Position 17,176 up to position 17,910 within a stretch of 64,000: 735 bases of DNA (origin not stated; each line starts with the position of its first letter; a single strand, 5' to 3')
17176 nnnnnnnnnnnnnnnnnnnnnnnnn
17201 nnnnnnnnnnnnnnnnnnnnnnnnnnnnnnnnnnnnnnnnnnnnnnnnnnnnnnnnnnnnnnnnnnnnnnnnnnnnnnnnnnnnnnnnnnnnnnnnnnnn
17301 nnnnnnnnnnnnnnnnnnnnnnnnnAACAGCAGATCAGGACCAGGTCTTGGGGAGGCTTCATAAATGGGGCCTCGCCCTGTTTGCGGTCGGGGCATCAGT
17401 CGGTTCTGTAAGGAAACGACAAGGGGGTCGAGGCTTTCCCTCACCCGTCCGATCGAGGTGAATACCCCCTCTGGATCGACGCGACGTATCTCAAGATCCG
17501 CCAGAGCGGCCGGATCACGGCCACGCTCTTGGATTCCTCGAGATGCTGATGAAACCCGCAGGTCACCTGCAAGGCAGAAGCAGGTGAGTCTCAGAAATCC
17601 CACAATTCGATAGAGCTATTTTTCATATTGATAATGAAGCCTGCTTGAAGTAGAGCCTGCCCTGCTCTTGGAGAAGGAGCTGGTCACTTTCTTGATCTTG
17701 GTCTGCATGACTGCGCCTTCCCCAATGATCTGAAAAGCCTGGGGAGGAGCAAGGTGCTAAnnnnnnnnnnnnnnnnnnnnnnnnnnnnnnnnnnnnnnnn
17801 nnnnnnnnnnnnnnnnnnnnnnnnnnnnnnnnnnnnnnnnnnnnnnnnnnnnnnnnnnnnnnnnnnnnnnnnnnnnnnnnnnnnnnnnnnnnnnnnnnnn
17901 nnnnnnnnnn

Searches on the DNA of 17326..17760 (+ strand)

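Call 58: search_dna_similar(query=window:17326-17760:+, collection=plasmids, mode=distant, max_rows=15, max_evalue=0.001)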
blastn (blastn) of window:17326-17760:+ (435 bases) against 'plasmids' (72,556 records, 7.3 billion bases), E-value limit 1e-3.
Records with a match: 42; places in all: 47; records where one place covers at least 80% of the query: 0.
Best place of each record, by identity: 80-90% 5; 60-80% 37.
By first word of the organism name: Bradyrhizobium 17; Cereibacter 5; Phaeobacter 3; Methylocystis 3; Sinorhizobium 2; Novosphingobium 2; Sphingomonas 2; Methylosinus 1; Roseivivax 1; Sulfitobacter 1; and 5 more.
By predicted mobility (MOB-suite, as given by PLSDB): mobilizable 17; conjugative 16; non-mobilizable 9.
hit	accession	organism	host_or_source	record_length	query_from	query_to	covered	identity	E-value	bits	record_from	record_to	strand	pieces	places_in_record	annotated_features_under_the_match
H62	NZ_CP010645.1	Phaeobacter piscinae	cell culture,fish aquaculture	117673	71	191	28%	80.2%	5e-19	103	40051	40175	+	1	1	IS256 family transposase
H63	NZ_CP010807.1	Phaeobacter piscinae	cell culture,cleaning system aquaculture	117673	71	191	28%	80.2%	5e-19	103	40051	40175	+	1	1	IS256 family transposase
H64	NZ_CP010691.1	Phaeobacter piscinae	cell culture,fish aquaculture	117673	71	191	28%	80.2%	5e-19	103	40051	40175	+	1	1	IS256 family transposase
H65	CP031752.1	Cereibacter sphaeroides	cell culture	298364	71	191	28%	77.0%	1e-13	85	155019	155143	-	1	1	IS256 family transposase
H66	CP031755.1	Cereibacter sphaeroides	cell culture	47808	71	191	28%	77.0%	1e-13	85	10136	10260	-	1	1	IS256 family transposase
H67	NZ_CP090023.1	Cereibacter azotoformans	cell culture,Aquaculture sediment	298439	71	191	28%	77.0%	1e-13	85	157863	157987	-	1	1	IS256 family transposase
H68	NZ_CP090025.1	Cereibacter azotoformans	cell culture,Aquaculture sediment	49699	71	191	28%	77.0%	1e-13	85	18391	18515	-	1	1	IS256 family transposase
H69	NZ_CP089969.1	Cereibacter azotoformans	Owen's River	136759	71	191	28%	77.0%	1e-13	85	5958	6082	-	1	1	IS256 family transposase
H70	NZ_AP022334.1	Methylosinus sp. C49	-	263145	71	191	28%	73.0%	4e-7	63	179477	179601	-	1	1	none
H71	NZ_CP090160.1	Roseivivax marinus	Bathymodiolus marisindicus,single cell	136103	71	191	28%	71.7%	6e-5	56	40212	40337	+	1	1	none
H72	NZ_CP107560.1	Methylocystis sp. MJC1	whole organism,Alpine Peat Bogs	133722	71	187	27%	72.1%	6e-5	55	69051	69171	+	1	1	none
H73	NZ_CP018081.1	Sulfitobacter alexandrii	Alexandrium minutum,cell culture,cell ...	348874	86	191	24%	78.4%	2e-12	81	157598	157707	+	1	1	none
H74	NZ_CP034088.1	Methylocystis rosea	cell culture,groundwater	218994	73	187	26%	71.7%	8e-4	52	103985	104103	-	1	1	none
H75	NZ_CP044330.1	Methylocystis rosea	-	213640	73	187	26%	71.7%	8e-4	52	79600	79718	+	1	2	none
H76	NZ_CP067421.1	Skermanella sp. TT6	Homo sapiens,single cell,skin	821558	71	179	25%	73.7%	5e-6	59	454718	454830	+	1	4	none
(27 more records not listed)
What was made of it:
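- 17396..17516 (+): Internal remnant of an IS256-family transposase gene. blastn gives about 80% identity to IS256-family transposase genes on Phaeobacter piscinae plasmids, E 5e-19 (call 58).
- Checked: Window 17396-17516 is about 80% identical to an internal piece of IS256-family transposase genes of Phaeobacter (E 5e-19) and about 77% to those of Cereibacter (call 58).
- An IS remnant separates the two (call 58).
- Tried and rejected: DNA similarity settled the question instead (call 58).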
